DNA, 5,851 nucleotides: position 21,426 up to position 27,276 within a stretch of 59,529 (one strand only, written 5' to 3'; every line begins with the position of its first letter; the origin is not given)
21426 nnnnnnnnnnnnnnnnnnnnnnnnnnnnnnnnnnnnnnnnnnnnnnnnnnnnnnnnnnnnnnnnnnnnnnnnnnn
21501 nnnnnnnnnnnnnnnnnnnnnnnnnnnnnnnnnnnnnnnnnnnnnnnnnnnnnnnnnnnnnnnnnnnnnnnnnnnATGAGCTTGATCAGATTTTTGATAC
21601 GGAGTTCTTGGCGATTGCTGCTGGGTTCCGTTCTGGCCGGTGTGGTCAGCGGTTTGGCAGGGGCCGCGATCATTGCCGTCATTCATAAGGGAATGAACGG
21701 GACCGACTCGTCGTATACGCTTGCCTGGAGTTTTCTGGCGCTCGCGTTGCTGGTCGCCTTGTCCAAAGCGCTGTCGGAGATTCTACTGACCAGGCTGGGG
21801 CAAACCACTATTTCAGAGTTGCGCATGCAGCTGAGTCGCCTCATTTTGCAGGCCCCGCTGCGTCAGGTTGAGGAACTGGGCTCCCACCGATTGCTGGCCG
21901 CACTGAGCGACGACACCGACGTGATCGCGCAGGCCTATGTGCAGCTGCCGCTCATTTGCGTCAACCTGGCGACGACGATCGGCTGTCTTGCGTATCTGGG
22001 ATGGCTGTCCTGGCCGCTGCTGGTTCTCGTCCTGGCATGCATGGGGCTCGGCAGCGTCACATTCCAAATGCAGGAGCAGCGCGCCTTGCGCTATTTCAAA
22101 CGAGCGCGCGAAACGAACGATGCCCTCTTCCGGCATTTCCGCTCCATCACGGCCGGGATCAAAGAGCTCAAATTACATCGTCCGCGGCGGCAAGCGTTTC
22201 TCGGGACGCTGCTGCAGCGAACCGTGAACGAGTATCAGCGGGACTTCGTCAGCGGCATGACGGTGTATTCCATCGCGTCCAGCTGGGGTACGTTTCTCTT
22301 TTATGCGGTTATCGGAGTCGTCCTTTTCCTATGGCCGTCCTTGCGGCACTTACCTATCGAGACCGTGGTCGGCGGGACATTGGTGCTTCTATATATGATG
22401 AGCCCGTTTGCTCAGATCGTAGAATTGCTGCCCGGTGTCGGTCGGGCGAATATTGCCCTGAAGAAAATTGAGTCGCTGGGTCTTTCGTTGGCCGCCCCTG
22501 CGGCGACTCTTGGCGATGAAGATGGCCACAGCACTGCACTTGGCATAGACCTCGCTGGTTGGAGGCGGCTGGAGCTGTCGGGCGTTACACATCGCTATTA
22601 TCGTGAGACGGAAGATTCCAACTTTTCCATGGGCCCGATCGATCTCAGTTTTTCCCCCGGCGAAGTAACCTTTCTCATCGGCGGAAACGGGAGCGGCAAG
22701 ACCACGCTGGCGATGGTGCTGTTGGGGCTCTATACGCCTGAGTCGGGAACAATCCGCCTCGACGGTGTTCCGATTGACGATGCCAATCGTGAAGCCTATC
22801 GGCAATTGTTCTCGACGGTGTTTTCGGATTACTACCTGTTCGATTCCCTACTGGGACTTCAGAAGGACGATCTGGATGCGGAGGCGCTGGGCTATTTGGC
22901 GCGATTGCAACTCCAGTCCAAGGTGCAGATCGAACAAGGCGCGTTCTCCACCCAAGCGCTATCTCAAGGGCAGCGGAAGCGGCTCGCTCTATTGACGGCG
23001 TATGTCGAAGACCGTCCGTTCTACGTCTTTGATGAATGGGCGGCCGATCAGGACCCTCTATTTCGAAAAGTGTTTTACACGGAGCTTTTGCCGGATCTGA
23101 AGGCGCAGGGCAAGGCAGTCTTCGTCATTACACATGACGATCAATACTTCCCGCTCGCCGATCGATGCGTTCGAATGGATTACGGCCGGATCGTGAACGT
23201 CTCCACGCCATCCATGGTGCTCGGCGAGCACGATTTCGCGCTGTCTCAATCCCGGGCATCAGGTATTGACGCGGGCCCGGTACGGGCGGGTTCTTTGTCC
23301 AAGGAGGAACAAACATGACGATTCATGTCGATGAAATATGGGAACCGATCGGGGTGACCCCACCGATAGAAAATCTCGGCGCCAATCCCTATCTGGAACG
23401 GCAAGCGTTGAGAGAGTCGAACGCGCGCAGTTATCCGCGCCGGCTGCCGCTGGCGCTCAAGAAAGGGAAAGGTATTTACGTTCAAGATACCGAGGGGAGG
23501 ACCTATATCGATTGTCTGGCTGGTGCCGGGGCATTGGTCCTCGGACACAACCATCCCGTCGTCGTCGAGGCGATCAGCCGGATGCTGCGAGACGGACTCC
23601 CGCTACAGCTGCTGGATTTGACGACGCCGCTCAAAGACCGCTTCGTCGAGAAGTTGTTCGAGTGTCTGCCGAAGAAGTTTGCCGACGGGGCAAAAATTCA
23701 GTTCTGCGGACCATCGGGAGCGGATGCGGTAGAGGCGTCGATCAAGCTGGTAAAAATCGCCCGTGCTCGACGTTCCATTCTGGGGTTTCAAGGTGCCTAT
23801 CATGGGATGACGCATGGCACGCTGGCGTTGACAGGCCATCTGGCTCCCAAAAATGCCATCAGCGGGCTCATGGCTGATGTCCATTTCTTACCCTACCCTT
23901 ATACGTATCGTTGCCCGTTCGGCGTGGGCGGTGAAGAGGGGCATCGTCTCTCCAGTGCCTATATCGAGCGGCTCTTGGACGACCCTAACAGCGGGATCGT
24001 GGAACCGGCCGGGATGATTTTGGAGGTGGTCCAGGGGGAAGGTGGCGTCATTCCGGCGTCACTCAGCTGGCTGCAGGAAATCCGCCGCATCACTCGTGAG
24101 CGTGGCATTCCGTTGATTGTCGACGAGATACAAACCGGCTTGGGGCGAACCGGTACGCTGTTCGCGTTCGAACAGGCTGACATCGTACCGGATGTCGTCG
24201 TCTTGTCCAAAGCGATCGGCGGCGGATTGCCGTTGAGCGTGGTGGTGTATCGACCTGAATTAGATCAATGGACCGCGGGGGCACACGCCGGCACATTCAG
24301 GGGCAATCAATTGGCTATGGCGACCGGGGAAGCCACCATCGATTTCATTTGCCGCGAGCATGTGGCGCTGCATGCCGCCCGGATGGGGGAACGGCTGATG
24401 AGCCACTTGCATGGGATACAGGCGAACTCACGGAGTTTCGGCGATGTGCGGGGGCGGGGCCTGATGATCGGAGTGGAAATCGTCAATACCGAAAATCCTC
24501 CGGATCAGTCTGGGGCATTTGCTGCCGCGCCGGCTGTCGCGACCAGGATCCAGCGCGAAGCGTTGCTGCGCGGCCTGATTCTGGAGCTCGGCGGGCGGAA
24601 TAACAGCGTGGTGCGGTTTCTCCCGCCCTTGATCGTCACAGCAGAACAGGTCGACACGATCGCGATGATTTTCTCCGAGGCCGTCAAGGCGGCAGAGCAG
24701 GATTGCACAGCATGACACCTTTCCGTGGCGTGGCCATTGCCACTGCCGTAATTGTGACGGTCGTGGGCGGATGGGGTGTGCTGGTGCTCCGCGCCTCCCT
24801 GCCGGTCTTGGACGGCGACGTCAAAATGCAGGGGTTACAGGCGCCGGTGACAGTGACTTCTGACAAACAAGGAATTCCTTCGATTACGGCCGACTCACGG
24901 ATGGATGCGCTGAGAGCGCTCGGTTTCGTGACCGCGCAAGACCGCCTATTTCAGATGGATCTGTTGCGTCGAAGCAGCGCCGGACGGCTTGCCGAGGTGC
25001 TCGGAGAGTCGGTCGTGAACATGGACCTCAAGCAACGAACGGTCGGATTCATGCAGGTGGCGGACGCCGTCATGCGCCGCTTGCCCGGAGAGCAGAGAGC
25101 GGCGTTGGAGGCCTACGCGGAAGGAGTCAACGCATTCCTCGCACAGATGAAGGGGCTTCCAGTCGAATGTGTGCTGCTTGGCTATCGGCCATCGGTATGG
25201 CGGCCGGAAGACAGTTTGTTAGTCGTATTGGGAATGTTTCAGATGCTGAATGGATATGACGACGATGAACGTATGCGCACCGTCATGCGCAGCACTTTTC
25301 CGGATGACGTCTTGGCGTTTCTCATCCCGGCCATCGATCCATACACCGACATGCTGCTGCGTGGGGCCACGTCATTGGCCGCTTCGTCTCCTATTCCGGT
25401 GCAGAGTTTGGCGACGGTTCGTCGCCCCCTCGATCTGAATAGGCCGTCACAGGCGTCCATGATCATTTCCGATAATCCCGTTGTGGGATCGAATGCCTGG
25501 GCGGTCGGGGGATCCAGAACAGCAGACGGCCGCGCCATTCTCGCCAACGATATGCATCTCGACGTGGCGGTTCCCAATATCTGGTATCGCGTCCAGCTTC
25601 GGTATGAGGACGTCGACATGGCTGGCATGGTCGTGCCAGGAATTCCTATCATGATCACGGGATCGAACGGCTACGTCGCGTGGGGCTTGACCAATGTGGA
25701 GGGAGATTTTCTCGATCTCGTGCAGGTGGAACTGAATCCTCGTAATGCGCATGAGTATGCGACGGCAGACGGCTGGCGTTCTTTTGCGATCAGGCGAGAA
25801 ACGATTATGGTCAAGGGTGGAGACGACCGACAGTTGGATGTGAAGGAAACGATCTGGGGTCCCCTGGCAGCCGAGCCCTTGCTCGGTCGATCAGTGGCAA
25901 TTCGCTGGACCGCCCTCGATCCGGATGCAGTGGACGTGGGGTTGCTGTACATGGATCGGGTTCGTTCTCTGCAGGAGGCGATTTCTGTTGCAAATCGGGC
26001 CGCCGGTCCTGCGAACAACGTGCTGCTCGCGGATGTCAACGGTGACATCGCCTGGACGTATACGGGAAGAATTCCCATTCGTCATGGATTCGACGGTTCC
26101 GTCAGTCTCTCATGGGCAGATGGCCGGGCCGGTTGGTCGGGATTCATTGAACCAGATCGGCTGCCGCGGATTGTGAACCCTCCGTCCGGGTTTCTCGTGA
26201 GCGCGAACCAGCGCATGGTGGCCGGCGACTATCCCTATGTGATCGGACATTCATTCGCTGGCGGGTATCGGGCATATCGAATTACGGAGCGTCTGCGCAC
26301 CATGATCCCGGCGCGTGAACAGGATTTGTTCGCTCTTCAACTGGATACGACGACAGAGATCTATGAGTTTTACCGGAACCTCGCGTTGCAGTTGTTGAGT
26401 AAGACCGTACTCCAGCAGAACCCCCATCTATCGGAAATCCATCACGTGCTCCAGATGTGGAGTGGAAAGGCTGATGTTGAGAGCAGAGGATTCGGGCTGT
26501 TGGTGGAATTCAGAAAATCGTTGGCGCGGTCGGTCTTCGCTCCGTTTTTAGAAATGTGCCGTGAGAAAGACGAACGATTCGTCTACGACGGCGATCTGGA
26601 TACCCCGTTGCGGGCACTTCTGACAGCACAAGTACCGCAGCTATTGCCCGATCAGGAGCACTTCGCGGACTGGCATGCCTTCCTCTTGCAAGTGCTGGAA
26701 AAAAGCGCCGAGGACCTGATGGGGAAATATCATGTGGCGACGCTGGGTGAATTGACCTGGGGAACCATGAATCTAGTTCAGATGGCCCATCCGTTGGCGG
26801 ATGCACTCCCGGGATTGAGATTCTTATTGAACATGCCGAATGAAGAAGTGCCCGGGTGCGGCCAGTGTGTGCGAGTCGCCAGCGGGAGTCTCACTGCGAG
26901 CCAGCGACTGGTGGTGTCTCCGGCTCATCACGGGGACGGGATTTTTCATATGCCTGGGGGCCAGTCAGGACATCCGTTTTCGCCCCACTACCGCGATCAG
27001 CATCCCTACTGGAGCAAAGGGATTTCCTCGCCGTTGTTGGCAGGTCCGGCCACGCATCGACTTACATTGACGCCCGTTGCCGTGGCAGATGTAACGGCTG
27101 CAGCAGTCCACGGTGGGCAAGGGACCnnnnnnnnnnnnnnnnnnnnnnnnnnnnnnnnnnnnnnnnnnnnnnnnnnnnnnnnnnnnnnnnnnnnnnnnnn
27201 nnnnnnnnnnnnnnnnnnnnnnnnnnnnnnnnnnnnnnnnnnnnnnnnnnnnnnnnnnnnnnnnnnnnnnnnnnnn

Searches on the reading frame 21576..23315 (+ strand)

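Call 11: search_protein_families(library=pfam, proteins=[window:21576-23315:+], max_evalue=0.00001)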
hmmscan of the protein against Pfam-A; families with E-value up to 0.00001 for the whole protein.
window:21576-23315:+ (580 aa): 4 families
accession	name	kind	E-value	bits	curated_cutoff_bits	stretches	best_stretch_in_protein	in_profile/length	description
PF00005.33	ABC_tran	-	1.2e-25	91.1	25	1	354-489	3-136/137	ABC transporter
PF00664.28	ABC_membrane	-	3.2e-13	50.4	28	1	20-252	14-245/274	ABC transporter transmembrane region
PF02463.25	SMC_N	-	1.8e-08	34.5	40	0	452-535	127-212/220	RecF/RecN/SMC N terminal domain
PF13304.12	AAA_21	-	3.5e-06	27.8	27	0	364-384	1-21/304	AAA domain, putative AbiEii toxin, Type IV TA system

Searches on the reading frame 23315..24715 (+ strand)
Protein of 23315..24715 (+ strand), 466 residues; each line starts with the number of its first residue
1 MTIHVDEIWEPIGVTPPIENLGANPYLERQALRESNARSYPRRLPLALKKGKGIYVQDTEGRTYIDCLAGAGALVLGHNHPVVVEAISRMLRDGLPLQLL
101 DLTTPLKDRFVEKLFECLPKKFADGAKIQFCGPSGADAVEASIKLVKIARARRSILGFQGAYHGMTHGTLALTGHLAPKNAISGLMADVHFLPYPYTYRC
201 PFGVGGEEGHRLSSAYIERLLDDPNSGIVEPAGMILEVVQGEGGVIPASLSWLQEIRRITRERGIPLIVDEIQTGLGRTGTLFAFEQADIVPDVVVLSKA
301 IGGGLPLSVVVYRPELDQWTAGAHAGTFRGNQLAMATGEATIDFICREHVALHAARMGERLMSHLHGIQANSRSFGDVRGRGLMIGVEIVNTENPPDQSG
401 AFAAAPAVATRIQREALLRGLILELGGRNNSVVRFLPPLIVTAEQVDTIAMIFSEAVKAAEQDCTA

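Call 10: find_encoding_contigs(protein=window:23315-24715:+, flank=3000, max_places=5)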
Protein window:23315-24715:+ (466 aa): 1 contig read that carries it; 1 place shown.
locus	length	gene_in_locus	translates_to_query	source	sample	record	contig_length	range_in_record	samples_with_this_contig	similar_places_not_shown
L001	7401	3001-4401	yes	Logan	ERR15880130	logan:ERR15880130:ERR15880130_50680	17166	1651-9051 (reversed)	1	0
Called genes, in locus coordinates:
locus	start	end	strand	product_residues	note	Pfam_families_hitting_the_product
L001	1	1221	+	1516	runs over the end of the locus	PF00109:ketoacyl-synt, PF02801:Ketoacyl-synt_C, PF16197:KAsynt_C_assoc, PF22336:RhiE-like_linker, PF22621:CurL-like_PKS_C, PF00698:Acyl_transf_1, PF21394:Beta-ketacyl_N, PF00106:adh_short, +4 more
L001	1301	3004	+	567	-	PF00664:ABC_membrane, PF02463:SMC_N (faint), PF00005:ABC_tran, PF13304:AAA_21 (faint)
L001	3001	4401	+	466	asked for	PF00202:Aminotran_3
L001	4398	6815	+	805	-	PF01804:Penicil_amidase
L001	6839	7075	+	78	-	PF03621:MbtH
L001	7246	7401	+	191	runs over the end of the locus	PF00975:Thioesterase, PF12697:Abhydrolase_6 (weak)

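Call 11: search_protein_families(library=pfam, proteins=[window:23315-24712:+], max_evalue=0.00001)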
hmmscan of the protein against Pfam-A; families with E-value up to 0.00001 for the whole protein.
window:23315-24712:+ (466 aa): 1 family
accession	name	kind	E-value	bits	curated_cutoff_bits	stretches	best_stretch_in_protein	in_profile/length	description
PF00202.27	Aminotran_3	-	2.4e-90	303.6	30.5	1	44-457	9-403/403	Aminotransferase class-III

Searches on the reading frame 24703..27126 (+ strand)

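Call 11: search_protein_families(library=pfam, proteins=[window:24703-27126:+], max_evalue=0.00001)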
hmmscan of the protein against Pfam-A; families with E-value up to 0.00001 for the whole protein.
window:24703-27126:+ (808 aa): 1 family
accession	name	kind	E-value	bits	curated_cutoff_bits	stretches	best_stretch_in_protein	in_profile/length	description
PF01804.23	Penicil_amidase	-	1.6e-168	563.2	21.3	1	48-779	1-667/675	Penicillin amidase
